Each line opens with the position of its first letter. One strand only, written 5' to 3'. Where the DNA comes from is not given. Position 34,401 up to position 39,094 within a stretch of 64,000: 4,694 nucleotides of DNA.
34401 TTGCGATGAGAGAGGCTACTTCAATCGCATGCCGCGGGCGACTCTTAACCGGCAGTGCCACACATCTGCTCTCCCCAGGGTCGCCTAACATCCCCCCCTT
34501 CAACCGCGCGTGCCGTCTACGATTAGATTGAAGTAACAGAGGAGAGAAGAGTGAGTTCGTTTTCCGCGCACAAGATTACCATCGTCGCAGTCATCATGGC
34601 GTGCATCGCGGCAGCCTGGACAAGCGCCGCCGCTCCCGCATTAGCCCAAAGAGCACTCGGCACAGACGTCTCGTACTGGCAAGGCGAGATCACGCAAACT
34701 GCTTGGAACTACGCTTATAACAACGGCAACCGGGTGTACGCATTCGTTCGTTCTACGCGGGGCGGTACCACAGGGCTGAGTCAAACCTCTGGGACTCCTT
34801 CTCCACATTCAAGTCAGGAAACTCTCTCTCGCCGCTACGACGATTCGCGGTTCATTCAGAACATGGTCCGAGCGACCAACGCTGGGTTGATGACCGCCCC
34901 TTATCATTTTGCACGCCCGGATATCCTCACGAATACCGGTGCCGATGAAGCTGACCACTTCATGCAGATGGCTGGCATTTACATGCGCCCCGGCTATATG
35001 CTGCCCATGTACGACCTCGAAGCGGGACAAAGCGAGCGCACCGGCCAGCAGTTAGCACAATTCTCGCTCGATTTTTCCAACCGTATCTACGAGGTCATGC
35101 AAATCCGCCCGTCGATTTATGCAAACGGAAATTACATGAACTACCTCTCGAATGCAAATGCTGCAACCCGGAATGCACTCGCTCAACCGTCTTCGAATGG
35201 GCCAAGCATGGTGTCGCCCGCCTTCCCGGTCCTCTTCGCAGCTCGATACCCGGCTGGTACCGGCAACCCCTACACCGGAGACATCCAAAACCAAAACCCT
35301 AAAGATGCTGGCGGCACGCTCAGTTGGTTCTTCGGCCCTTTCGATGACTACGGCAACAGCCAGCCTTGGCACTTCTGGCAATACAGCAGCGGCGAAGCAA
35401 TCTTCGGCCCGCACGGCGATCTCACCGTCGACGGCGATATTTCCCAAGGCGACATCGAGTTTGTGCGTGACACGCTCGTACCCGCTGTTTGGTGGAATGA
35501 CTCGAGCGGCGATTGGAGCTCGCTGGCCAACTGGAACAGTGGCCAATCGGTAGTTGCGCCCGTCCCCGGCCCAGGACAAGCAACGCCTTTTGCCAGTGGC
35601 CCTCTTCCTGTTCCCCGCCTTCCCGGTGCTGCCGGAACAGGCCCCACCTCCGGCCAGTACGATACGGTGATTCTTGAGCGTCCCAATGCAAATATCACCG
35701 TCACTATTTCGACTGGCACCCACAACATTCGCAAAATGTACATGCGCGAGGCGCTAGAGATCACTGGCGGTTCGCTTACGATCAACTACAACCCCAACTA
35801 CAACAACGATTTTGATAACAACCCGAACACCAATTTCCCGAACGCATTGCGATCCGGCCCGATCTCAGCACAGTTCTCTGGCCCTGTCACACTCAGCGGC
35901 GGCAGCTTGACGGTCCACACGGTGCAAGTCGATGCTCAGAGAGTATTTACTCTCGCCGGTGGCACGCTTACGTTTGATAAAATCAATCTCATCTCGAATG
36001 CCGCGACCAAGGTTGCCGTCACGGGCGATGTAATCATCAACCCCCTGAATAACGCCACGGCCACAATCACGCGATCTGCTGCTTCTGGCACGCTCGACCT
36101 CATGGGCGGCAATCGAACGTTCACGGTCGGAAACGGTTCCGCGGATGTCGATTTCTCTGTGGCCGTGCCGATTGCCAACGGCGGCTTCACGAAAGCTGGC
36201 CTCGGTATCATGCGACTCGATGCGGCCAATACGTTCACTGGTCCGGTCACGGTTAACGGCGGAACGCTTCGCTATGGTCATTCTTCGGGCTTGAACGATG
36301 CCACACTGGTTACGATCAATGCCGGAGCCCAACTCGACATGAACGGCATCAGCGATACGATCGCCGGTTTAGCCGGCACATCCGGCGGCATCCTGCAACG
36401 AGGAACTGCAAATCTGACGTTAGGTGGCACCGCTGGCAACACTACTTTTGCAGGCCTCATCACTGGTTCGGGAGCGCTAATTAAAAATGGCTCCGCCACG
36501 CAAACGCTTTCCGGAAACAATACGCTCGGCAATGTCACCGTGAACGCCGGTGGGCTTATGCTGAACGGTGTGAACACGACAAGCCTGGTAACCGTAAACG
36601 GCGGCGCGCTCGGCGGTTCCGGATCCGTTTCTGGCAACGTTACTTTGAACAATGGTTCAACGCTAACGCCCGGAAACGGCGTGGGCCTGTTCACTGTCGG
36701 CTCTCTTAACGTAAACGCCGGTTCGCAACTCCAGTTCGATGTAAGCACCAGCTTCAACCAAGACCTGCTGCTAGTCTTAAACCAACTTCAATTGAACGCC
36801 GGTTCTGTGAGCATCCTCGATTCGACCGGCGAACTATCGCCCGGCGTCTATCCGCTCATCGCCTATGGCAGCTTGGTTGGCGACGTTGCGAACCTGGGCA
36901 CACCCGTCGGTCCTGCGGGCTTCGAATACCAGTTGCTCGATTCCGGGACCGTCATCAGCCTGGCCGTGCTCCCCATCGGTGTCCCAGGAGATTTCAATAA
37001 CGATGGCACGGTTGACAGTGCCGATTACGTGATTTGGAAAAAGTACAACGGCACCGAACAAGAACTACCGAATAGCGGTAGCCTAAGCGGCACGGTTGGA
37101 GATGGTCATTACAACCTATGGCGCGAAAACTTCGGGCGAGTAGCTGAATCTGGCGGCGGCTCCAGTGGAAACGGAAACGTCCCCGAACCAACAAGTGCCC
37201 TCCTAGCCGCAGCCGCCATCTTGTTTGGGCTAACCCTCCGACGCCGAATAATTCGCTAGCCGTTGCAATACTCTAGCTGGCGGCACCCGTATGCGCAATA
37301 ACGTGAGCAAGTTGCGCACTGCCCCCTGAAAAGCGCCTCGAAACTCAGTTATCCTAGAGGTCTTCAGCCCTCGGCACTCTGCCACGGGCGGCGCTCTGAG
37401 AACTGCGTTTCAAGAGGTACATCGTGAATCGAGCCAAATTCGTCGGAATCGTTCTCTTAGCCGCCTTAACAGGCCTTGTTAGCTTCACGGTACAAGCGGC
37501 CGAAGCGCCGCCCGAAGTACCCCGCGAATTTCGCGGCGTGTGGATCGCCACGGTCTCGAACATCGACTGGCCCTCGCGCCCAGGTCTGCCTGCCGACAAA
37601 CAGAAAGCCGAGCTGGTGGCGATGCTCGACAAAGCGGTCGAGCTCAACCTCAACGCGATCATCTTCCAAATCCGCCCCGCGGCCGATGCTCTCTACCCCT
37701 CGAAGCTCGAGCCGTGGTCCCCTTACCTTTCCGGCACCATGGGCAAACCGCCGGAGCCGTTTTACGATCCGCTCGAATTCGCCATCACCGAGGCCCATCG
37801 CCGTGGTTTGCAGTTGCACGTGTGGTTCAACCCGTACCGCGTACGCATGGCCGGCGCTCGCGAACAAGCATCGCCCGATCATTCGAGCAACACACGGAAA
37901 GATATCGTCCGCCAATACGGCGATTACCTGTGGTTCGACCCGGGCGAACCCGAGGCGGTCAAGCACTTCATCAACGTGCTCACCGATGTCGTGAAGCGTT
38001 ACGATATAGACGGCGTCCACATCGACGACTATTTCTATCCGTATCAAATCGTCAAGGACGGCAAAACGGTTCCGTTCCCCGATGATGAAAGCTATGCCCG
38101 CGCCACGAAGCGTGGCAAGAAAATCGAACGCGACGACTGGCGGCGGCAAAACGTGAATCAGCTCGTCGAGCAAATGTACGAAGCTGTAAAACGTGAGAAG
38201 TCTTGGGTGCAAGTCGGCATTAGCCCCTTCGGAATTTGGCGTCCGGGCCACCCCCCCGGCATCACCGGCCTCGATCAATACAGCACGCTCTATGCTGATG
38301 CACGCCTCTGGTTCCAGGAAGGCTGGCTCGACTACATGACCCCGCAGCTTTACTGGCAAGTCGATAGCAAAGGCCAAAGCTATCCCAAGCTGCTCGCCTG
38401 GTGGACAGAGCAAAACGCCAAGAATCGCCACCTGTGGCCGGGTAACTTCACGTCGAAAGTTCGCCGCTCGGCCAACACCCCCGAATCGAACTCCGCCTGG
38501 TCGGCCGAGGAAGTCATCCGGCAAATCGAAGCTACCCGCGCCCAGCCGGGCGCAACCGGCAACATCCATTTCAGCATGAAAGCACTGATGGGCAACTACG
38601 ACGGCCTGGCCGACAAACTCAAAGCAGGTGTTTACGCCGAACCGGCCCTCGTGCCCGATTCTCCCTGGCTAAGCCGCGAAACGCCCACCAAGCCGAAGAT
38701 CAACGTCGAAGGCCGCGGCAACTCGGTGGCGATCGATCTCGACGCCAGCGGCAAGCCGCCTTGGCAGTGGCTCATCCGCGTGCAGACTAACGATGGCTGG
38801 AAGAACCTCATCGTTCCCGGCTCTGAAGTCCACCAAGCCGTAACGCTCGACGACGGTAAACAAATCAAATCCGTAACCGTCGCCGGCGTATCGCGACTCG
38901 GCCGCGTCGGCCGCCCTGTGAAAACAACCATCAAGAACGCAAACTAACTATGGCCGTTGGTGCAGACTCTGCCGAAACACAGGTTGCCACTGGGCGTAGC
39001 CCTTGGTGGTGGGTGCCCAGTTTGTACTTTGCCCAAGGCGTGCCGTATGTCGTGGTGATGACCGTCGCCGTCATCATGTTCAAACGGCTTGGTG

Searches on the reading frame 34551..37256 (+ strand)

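Call 16: search_protein_families(library=pfam, proteins=[window:34551-37256:+], max_evalue=0.001)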
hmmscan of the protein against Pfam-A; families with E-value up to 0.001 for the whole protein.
window:34551-37256:+ (902 aa): 3 families
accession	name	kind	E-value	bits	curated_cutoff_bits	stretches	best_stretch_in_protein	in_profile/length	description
PF01183.26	Glyco_hydro_25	-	2.2e-12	48.1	27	1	93-202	30-138/180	Glycosyl hydrolases family 25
PF12951.13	PATR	-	2.5e-09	37.5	27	1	546-574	1-29/30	Passenger-associated-transport-repeat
PF00404.24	Dockerin_1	-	3.1e-05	24.5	22.9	0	812-836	1-25/57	Dockerin type I domain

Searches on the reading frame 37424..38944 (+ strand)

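Call 16: search_protein_families(library=pfam, proteins=[window:37424-38944:+], max_evalue=0.001)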
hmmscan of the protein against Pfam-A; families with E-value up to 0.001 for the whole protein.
window:37424-38944:+ (507 aa): 1 family
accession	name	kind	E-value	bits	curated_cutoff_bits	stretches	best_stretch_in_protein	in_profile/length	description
PF02638.21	GHL10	-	1e-67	228.9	27.9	1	35-349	1-302/311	Glycosyl hydrolase-like 10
